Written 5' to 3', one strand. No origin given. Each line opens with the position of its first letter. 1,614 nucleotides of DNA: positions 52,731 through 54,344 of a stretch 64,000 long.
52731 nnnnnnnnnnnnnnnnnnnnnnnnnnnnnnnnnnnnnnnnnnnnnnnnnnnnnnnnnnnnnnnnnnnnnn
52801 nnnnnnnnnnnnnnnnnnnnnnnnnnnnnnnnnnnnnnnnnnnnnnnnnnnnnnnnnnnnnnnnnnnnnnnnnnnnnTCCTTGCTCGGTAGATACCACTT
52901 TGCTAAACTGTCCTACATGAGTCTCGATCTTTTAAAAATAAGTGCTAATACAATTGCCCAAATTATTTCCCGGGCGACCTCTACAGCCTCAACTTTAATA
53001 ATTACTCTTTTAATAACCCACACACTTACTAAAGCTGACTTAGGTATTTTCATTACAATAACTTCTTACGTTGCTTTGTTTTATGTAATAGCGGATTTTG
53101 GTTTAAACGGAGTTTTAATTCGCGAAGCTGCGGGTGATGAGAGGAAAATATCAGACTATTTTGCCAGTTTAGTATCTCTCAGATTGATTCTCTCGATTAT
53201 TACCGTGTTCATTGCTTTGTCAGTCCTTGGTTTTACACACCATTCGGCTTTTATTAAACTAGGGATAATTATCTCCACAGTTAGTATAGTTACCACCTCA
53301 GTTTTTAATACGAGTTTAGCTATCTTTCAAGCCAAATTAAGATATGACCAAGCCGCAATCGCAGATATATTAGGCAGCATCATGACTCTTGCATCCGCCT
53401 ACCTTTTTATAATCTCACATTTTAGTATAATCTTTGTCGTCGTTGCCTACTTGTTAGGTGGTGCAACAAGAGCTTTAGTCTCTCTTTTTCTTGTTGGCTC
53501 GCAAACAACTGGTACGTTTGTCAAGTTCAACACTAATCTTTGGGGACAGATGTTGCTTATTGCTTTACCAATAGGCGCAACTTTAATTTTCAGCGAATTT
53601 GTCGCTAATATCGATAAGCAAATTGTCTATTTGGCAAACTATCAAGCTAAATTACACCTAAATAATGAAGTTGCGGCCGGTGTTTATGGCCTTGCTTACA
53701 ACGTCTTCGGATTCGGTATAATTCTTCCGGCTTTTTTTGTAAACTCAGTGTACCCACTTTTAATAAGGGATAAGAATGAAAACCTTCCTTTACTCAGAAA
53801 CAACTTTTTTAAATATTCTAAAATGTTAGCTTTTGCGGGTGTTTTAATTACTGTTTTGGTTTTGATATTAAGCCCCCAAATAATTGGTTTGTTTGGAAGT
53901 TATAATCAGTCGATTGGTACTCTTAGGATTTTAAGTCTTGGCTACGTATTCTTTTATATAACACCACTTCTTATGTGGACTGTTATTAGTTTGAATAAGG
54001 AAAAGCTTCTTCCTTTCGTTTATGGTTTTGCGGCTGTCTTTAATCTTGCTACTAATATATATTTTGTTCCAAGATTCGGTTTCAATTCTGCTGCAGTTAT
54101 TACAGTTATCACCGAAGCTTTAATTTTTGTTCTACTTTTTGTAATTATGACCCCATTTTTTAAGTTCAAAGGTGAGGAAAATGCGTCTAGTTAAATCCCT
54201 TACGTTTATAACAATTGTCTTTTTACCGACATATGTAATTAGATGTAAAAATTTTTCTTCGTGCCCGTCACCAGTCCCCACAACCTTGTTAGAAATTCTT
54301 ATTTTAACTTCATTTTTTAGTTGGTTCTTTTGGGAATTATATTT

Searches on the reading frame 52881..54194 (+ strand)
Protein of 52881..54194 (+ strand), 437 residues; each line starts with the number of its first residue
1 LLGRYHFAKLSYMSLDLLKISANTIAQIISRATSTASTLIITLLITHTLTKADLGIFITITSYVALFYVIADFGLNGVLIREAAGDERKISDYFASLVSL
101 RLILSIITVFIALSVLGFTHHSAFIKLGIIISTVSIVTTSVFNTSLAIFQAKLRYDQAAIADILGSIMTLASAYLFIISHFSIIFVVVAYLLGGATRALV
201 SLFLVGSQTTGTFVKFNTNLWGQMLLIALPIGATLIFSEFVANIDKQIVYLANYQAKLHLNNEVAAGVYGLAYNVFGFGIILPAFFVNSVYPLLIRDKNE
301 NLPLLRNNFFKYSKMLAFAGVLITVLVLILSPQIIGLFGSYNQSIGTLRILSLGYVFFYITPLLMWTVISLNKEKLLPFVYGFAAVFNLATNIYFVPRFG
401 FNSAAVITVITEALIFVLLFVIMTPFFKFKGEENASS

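Call 6: search_protein_families(library=ncbifam, proteins=[window:52881-54194:+])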
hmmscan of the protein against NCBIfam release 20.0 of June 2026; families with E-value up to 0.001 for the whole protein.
window:52881-54194:+ (437 aa): 3 families
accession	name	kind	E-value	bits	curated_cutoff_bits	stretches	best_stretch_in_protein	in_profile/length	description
NF041871.1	Wzx_EPS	equivalog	8.1e-11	41.3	800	1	37-424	19-399/492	exopolysaccharide biosynthesis flippase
NF007773.0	PRK10459.1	equivalog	1.5e-06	27.5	273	1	35-398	22-376/492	MOP flippase family protein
NF047674.1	TeichurnBiosyTuaB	equivalog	0.00048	19.3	580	0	37-353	18-333/469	teichuronic acid biosynthesis protein TuaB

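Call 9: find_encoding_contigs(protein=window:52881-54194:+, flank=10000, max_places=10)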
Protein window:52881-54194:+ (437 aa): no gene with exactly this product is on record in the collection.

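Call 38: find_encoding_contigs(protein=window:52917-54191:+, flank=10000, max_places=10)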
Protein window:52917-54191:+ (425 aa): 2 contigs read that carry it; 2 places shown.
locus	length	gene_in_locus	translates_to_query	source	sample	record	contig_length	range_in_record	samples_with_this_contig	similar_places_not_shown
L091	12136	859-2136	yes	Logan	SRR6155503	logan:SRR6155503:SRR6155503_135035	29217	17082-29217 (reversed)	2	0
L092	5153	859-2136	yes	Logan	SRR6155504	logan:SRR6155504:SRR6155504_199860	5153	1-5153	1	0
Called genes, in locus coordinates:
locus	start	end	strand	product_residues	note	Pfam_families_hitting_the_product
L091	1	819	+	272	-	?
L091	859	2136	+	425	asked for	PF01943:Polysacc_synt, PF13440:Polysacc_synt_3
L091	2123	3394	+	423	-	PF04932:Wzy_C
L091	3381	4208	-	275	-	PF09136:Glucodextran_B (weak), PF17936:Big_6 (faint), PF19077:Big_13 (faint), PF09136:Glucodextran_B (weak)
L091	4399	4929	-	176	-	PF01476:LysM, PF23457:LysM2_NFP (faint), PF01476:LysM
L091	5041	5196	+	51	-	-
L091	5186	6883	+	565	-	PF14716:HHH_8, PF10391:DNA_pol_lambd_f (weak), PF14520:HHH_5, PF14791:DNA_pol_B_thumb, PF02811:PHP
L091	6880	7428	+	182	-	PF04011:LemA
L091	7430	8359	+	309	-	PF13793:Pribosyltran_N, PF00156:Pribosyltran, PF14572:Pribosyl_synth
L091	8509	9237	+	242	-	PF00215:OMPdecase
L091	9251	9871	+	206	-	-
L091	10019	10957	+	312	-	PF01435:Peptidase_M48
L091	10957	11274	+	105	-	PF02686:GatC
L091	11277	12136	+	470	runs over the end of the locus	PF01425:Amidase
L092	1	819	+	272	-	?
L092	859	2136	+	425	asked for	PF01943:Polysacc_synt, PF13440:Polysacc_synt_3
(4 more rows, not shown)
